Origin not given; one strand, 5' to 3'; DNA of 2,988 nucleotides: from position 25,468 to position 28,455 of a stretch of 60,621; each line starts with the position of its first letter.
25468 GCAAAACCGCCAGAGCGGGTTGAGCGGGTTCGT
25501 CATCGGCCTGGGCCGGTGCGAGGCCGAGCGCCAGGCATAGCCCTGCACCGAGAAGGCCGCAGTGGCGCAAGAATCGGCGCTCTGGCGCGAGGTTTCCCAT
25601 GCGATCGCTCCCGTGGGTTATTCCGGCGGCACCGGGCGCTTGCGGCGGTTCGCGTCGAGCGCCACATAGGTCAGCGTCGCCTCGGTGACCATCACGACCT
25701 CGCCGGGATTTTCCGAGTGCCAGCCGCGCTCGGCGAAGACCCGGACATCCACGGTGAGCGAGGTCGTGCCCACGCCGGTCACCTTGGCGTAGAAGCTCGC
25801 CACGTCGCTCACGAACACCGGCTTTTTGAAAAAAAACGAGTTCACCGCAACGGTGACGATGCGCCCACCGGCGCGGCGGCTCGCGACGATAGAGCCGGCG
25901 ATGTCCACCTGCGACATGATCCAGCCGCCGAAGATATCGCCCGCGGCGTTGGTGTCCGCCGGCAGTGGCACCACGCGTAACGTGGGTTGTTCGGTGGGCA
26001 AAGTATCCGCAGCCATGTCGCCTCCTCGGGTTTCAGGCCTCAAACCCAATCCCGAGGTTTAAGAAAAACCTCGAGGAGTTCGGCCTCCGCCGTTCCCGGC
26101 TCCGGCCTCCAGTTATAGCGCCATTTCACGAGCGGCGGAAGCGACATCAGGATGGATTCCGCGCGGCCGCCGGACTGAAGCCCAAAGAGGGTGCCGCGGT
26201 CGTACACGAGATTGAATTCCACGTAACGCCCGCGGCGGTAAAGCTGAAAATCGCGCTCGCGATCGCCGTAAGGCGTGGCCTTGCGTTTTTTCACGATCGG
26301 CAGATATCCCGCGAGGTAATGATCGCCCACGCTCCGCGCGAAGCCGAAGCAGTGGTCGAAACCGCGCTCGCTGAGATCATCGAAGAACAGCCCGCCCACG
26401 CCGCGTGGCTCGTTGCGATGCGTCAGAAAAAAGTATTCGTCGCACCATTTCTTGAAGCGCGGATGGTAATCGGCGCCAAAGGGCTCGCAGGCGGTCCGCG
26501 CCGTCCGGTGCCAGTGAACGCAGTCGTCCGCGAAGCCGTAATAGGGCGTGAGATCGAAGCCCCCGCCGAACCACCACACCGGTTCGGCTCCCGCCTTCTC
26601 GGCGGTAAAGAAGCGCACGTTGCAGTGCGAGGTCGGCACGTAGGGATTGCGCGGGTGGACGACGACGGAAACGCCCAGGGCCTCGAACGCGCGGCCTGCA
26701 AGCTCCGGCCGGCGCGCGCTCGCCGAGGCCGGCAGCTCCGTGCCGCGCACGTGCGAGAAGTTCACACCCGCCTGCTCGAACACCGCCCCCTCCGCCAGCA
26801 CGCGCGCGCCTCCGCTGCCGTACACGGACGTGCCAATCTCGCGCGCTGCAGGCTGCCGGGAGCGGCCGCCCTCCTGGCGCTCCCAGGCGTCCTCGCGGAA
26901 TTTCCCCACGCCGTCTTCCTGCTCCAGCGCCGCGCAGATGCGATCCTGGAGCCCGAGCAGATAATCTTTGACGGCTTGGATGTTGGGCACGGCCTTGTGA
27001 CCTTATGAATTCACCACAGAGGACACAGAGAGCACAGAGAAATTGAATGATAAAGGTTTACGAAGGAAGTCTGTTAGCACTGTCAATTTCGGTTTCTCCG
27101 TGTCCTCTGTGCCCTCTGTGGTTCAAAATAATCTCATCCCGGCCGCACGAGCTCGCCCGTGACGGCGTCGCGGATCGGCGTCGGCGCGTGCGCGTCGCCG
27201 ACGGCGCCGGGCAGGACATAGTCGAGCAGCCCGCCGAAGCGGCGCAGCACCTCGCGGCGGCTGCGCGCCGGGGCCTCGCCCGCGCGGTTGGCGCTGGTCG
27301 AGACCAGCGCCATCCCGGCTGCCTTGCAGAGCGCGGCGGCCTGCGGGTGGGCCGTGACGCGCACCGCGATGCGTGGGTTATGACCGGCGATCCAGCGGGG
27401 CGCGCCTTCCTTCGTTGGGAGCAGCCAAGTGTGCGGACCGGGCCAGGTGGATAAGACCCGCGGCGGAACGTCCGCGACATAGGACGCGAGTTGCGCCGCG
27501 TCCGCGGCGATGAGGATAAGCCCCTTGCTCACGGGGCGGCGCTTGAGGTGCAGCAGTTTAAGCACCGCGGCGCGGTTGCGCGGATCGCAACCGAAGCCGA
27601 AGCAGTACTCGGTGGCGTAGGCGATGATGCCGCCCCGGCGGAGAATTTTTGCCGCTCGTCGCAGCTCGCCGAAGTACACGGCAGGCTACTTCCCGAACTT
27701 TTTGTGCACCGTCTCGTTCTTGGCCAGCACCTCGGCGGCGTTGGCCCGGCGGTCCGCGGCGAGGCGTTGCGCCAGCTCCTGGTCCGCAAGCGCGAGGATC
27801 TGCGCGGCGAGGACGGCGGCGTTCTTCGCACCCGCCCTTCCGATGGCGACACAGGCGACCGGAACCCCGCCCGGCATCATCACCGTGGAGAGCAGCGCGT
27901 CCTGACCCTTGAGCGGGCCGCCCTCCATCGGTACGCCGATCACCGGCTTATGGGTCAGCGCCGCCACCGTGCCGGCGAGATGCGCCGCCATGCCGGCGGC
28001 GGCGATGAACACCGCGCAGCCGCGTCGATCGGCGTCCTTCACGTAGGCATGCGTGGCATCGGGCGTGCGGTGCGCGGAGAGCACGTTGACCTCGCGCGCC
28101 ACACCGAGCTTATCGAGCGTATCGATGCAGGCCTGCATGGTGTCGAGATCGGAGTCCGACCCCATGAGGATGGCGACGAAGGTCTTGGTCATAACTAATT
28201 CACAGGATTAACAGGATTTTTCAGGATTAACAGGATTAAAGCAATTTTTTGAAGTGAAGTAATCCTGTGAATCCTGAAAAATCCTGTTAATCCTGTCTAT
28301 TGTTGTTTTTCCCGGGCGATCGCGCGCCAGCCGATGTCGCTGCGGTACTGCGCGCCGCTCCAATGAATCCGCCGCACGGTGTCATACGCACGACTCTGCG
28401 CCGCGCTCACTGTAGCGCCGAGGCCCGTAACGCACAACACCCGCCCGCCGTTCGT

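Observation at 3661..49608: Pervasive intergenic stem-loops whose arms are tandem arrays of 7-10 nt units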

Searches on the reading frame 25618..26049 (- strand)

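Call 30: search_protein_families(library=pfam, proteins=[window:25618-26049:-])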
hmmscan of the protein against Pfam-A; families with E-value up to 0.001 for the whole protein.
window:25618-26049:- (143 aa): 1 family
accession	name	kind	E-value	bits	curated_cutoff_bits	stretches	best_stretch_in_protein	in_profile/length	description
PF03061.28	4HBT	-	6e-17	62.2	20.6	1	37-108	2-74/79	Thioesterase superfamily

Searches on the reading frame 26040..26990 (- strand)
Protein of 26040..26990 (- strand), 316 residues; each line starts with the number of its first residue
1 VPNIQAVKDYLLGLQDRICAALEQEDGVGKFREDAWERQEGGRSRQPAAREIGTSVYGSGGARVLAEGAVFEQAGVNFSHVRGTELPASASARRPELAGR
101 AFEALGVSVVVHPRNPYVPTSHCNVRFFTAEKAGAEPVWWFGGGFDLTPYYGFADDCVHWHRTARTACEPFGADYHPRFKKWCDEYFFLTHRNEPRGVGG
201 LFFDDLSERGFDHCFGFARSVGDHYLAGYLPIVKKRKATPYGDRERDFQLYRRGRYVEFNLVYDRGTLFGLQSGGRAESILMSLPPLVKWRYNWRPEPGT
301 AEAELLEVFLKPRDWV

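Call 13: search_protein_families(library=pfam, proteins=[window:26040-26990:-])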
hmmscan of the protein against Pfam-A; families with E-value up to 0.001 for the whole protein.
window:26040-26990:- (316 aa): 1 family
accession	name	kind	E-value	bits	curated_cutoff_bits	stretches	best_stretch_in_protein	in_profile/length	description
PF01218.23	Coprogen_oxidas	-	4.6e-129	429.7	31.8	1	7-315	2-295/295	Coproporphyrinogen III oxidase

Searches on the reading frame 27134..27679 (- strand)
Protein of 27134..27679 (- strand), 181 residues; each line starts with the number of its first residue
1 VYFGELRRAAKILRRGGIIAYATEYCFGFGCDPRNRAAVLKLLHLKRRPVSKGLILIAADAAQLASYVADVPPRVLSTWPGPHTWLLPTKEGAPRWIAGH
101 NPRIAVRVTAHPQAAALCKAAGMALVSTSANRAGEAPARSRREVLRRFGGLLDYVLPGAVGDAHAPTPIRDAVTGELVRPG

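Call 13: search_protein_families(library=pfam, proteins=[window:27134-27679:-])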
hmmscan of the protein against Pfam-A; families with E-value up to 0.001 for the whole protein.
window:27134-27679:- (181 aa): 1 family
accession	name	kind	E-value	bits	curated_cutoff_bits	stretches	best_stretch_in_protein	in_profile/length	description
PF01300.24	Sua5_yciO_yrdC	-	9.1e-41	139.7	25.1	1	11-181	1-178/178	Telomere recombination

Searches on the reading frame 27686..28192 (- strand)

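Call 13: search_protein_families(library=pfam, proteins=[window:27686-28192:-])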
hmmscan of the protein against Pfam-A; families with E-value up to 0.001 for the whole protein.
window:27686-28192:- (168 aa): 1 family
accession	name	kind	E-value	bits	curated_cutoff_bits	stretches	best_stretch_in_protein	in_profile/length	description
PF00731.26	AIRC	-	3.6e-58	195.8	30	1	6-152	2-146/148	AIR carboxylase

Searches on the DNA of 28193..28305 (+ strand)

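Call 52: search_dna_similar(query=window:28193-28305:+, collection=plasmids, mode=distant, max_evalue=0.001, max_rows=40)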
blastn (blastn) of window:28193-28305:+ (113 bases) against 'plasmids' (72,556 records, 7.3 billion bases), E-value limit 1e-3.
Records with a match: 2; places in all: 5; records where one place covers at least 80% of the query: 1.
Best place of each record, by identity: 60-80% 2.
By first word of the organism name: Candidatus 1; Spirosoma 1.
By predicted mobility (MOB-suite, as given by PLSDB): non-mobilizable 2.
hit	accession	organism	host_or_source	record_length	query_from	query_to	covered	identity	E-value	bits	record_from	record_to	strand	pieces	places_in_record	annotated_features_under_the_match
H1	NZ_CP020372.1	Candidatus Thiodictyon syntrophicum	meromictic lake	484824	10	109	88%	79.2%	7e-15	87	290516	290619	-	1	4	none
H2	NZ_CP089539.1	Spirosoma oryzicola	Single cell,Surface layer of rice grains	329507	30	105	67%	78.5%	4e-6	57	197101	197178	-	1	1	none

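Call 53: get_annotated_region(hit=H1, flank=6000)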
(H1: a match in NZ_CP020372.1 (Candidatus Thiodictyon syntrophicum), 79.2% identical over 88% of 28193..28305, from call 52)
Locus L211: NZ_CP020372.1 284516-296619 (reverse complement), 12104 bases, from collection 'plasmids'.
description: Candidatus Thiodictyon syntrophicum strain Cad16T plasmid pTs485, complete sequence
organism: Candidatus Thiodictyon syntrophicum (NCBI taxid 1166950)
taxonomy: Bacteria; Pseudomonadota; Gammaproteobacteria; Chromatiales; Chromatiaceae; Thiodictyon; Candidatus Thiodictyon syntrophicum
host: -; source: meromictic lake; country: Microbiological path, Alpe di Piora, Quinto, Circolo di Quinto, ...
typing (MOB-suite, as given by PLSDB): non-mobilizable
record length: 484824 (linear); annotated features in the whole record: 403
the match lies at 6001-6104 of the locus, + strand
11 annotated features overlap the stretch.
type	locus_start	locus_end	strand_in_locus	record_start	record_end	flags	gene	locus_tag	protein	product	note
CDS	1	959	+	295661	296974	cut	-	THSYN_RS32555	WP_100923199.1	glycosyltransferase family 4 protein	-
CDS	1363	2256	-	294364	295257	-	bchO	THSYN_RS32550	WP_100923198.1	alpha/beta fold hydrolase BchO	GO:0015979 - photosynthesis [Evidence IEA]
CDS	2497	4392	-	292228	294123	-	-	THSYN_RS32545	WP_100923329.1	magnesium chelatase subunit D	-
CDS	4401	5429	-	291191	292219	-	bchI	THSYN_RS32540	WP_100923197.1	magnesium chelatase ATPase subunit I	GO:0015995 - chlorophyll biosynthetic process [Evidence IEA]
CDS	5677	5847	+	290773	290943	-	-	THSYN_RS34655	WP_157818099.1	hypothetical protein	-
CDS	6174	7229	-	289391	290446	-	-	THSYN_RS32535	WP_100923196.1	alpha/beta hydrolase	-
CDS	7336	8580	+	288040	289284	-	-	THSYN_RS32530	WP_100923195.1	Coenzyme F420 hydrogenase/dehydrogenase, beta subunit C-terminal domain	-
CDS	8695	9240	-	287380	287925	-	-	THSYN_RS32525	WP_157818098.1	DUF2235 domain-containing protein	-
CDS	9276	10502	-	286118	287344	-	-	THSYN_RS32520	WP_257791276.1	IS4 family transposase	-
CDS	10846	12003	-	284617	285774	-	-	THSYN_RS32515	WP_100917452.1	IS91 family transposase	-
CDS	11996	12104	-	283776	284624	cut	-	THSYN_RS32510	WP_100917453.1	site-specific integrase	-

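Call 54: get_annotated_region(hit=H2, flank=3000)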
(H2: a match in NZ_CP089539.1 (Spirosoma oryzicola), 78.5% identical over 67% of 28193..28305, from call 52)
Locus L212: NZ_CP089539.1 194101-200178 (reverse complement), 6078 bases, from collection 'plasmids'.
description: Spirosoma oryzicola strain RHs26 plasmid unnamed1, complete sequence
organism: Spirosoma oryzicola (NCBI taxid 2898794)
taxonomy: Bacteria; Bacteroidota; Cytophagia; Cytophagales; Cytophagaceae; Spirosoma; Spirosoma oryzicola
host: -; source: Single cell,Surface layer of rice grains; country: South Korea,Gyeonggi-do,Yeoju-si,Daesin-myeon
typing (MOB-suite, as given by PLSDB): non-mobilizable
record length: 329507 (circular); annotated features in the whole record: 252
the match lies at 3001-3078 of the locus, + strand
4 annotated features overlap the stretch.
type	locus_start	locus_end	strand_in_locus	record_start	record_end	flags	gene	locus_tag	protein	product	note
CDS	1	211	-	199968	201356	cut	-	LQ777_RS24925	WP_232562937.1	HAMP domain-containing sensor histidine kinase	GO:0007165 - signal transduction [Evidence IEA]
CDS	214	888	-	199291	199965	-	-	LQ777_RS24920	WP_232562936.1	response regulator transcription factor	GO:0000160 - phosphorelay signal transduction system [Evidence IEA]; GO:0006355 - regulation of DNA-templated ...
CDS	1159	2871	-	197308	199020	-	-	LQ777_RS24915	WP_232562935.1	tetratricopeptide repeat protein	-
CDS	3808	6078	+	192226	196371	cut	-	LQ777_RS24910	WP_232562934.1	two-component regulator propeller domain-containing protein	-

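Call 76: search_dna_similar(query=window:28193-28305:+, collection=ecoli_genomes, mode=distant, max_evalue=0.001, max_rows=5)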
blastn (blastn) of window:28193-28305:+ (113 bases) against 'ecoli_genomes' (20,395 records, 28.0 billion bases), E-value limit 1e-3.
No match.
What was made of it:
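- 5,426 E. coli genomes have no match (call 76).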
